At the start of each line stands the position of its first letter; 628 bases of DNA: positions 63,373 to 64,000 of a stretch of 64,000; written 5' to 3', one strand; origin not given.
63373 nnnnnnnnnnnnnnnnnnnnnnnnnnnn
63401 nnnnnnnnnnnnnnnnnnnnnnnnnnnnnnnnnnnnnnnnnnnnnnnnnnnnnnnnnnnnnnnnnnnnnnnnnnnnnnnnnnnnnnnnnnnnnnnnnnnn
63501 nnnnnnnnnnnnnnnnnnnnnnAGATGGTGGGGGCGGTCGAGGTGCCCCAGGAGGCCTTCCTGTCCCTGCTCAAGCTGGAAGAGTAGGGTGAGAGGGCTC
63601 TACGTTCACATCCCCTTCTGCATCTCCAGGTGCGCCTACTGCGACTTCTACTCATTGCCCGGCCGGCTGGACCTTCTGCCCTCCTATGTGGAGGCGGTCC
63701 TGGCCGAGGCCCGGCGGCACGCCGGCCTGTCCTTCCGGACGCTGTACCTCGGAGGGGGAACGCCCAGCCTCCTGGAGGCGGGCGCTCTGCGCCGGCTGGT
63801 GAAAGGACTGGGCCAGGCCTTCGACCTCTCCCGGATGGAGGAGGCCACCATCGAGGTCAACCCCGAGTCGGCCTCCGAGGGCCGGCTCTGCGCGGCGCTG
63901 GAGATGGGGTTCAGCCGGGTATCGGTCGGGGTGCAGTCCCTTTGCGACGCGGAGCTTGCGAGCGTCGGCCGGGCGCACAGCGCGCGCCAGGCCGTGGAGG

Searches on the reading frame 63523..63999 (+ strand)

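Call 56: search_protein_families(library=ncbifam, proteins=[window:63523-63999:+], max_evalue=0.00001)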
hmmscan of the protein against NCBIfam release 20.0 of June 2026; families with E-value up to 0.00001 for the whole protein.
window:63523-63999:+ (159 aa): 16 families
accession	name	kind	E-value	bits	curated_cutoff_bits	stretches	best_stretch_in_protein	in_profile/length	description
TIGR04107.1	rSAM_HutW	equivalog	4.5e-30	104.8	400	1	21-158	37-180/419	heme anaerobic degradation radical SAM methyltransferase ChuW/HutW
NF006067.1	PRK08208.1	equivalog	8.2e-30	104.1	380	1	24-157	36-176/427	STM4012 family radical SAM protein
TIGR03994.1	rSAM_HemZ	equivalog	1.4e-29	103.5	321.4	1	24-158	85-226/401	coproporphyrinogen dehydrogenase HemZ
TIGR00539.1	hemN_rel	equivalog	4.2e-28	98.5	205.4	1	26-157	3-138/361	radical SAM family heme chaperone HemW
NF005133.0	PRK06582.1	equivalog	4.3e-21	75.4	597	1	26-158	14-150/390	coproporphyrinogen III oxidase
NF004567.0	PRK05904.1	equivalog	6.7e-20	71.6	355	1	21-156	4-140/353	coproporphyrinogen III oxidase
NF006064.0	PRK08207.2-2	equivalog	5e-18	65.3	504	1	24-154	145-285/465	coproporphyrinogen III oxidase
NF006385.0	PRK08629.1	equivalog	6.2e-18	64.8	355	1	22-151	51-177/439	coproporphyrinogen III oxidase family protein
TIGR00538.1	hemN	equivalog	3.2e-17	62.5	324.95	1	25-141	51-173/454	oxygen-independent coproporphyrinogen III oxidase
NF006063.0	PRK08207.2-1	equivalog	6e-16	58.1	1074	1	25-156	194-334/518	coproporphyrinogen III oxidase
NF006066.0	PRK08207.2-5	equivalog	3.4e-15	55.7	1117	1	25-155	192-331/518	coproporphyrinogen III oxidase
NF006061.0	PRK08207.1-4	equivalog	3.6e-15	55.7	702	1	26-158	176-318/501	coproporphyrinogen III oxidase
NF006060.0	PRK08207.1-3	equivalog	7.4e-15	54.7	653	1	22-156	148-292/477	coproporphyrinogen III oxidase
NF006062.0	PRK08207.1-5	equivalog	2.3e-12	46.5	1007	1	25-155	150-290/476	coproporphyrinogen III oxidase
NF006059.0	PRK08207.1-1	equivalog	5.5e-12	45.1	1012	1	25-159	173-317/496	coproporphyrinogen III oxidase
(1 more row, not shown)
